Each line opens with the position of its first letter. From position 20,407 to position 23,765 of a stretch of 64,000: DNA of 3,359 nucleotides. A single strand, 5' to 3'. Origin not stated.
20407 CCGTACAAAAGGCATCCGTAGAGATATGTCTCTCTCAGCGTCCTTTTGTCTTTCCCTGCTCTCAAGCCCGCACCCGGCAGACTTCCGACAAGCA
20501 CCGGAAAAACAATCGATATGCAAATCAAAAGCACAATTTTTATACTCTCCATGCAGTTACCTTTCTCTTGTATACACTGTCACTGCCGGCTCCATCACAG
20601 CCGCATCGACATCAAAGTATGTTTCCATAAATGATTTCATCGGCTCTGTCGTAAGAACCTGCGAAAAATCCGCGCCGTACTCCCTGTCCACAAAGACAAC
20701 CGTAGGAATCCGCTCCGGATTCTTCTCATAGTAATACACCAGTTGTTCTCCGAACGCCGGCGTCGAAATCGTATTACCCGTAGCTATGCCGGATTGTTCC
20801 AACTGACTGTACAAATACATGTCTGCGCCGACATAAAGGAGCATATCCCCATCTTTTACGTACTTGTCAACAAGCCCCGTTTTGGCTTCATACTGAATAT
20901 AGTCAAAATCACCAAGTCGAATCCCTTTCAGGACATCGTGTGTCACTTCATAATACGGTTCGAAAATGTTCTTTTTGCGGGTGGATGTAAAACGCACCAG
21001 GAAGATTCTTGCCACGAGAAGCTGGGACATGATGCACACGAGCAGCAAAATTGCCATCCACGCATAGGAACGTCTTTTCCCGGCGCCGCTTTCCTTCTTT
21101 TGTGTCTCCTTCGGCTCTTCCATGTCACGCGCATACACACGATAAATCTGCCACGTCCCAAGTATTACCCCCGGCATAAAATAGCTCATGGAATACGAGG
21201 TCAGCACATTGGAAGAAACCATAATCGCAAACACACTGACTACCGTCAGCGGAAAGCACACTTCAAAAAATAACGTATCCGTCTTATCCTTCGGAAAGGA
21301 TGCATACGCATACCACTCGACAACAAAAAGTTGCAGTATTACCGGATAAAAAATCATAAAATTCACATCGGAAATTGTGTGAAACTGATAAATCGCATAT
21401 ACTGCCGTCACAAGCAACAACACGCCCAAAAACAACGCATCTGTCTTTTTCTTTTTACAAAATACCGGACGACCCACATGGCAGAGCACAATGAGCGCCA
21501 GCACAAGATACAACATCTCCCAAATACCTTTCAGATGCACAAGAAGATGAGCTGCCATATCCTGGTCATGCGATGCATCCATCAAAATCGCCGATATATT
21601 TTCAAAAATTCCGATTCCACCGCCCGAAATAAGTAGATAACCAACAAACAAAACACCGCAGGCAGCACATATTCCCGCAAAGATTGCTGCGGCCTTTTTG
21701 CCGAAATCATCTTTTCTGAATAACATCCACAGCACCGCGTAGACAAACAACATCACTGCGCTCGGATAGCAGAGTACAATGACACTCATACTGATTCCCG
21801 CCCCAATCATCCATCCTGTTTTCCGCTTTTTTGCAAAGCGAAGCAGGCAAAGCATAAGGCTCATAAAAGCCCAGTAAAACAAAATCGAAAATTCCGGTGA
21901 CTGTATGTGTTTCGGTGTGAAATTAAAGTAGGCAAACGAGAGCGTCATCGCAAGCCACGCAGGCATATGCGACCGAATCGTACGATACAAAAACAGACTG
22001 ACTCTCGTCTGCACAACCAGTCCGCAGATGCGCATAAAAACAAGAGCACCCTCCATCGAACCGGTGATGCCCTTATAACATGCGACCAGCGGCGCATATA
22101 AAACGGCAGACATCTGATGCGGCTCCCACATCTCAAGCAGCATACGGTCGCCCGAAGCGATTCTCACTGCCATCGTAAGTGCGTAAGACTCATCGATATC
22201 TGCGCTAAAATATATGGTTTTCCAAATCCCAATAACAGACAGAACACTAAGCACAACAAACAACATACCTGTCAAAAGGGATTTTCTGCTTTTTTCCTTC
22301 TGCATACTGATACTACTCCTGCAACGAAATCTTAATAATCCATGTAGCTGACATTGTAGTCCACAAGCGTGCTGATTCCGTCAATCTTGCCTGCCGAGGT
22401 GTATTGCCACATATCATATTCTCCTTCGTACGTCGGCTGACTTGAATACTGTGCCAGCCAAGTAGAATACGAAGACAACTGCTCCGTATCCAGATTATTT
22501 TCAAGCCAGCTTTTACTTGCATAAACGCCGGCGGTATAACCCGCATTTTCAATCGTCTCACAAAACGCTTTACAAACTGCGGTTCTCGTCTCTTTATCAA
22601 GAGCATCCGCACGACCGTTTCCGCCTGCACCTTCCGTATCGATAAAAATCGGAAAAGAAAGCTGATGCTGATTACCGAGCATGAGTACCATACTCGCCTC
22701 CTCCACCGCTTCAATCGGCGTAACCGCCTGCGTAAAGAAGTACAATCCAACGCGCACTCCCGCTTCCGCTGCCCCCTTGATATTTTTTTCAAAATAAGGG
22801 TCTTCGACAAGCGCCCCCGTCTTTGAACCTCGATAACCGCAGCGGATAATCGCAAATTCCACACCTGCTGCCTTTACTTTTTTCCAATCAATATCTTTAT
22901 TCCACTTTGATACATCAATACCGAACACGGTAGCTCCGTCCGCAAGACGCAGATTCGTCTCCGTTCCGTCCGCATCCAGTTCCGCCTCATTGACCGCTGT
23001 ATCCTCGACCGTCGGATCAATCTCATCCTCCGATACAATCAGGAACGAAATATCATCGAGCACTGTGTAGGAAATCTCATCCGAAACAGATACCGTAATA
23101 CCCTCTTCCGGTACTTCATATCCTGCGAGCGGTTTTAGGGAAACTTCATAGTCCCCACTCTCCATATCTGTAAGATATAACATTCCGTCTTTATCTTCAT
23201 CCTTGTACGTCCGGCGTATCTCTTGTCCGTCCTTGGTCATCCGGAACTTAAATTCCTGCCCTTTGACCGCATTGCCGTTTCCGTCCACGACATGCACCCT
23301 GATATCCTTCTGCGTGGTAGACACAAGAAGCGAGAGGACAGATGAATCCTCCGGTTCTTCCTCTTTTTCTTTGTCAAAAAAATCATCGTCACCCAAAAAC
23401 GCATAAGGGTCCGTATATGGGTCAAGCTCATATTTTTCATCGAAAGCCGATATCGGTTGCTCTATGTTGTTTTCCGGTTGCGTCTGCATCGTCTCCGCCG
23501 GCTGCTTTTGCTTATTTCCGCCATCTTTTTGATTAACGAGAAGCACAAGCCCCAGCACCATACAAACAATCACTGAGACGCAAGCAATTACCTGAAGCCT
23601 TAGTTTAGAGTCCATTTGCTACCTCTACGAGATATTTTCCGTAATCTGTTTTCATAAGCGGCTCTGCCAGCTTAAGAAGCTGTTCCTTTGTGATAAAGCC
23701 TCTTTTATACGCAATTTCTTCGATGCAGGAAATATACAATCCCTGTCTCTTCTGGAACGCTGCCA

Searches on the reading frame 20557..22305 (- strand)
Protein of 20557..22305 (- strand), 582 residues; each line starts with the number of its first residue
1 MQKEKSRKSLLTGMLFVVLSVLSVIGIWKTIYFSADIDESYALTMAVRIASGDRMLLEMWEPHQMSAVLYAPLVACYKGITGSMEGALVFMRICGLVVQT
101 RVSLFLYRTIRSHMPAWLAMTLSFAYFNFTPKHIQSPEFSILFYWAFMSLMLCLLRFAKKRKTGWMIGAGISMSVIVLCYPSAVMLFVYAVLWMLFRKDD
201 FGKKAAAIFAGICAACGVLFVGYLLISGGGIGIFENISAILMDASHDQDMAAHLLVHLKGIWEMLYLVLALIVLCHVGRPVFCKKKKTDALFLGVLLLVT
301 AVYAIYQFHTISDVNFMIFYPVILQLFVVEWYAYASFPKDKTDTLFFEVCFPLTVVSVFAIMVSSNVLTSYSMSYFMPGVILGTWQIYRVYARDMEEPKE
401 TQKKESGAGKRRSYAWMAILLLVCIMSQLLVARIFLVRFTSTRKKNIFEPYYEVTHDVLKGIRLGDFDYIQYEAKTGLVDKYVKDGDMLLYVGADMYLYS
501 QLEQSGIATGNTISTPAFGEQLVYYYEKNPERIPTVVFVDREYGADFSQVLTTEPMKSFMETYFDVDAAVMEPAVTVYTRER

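Call 69: search_protein_families(library=pfam, proteins=[window:20557-22305:-], max_evalue=0.01)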
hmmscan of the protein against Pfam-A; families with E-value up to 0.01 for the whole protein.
window:20557-22305:- (582 aa): 1 family
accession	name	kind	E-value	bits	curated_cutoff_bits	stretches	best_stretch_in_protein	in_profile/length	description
PF13231.12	PMT_2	-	0.00021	22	26.1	1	91-215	24-151/160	Dolichyl-phosphate-mannose-protein mannosyltransferase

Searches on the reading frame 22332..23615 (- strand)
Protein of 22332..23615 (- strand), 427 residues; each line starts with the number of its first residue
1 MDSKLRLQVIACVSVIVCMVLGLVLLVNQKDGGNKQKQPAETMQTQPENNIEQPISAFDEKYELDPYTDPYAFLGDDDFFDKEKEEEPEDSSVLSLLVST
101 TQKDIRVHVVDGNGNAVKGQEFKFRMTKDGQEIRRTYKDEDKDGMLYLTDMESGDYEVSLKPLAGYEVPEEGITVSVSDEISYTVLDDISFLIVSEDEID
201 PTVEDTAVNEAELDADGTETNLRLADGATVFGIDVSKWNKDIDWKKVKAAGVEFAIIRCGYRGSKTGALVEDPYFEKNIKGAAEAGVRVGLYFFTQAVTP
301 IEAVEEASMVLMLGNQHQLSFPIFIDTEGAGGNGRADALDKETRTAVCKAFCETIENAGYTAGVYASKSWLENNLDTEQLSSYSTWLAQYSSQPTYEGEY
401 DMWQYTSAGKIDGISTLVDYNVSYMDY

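Call 14: search_protein_families(library=pfam, proteins=[window:22332-23615:-], max_evalue=0.001)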
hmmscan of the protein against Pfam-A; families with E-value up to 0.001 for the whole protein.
window:22332-23615:- (427 aa): 3 families
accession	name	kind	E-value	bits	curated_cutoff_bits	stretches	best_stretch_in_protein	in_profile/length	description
PF01183.26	Glyco_hydro_25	-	1.5e-33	117.1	27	1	233-414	1-180/180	Glycosyl hydrolases family 25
PF17802.7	SpaA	-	2.8e-06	27.8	23.1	1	104-180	2-79/91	Prealbumin-like fold domain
PF02369.22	Big_1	-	0.00015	22.2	34.9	1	101-158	17-76/93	Bacterial Ig-like domain (group 1)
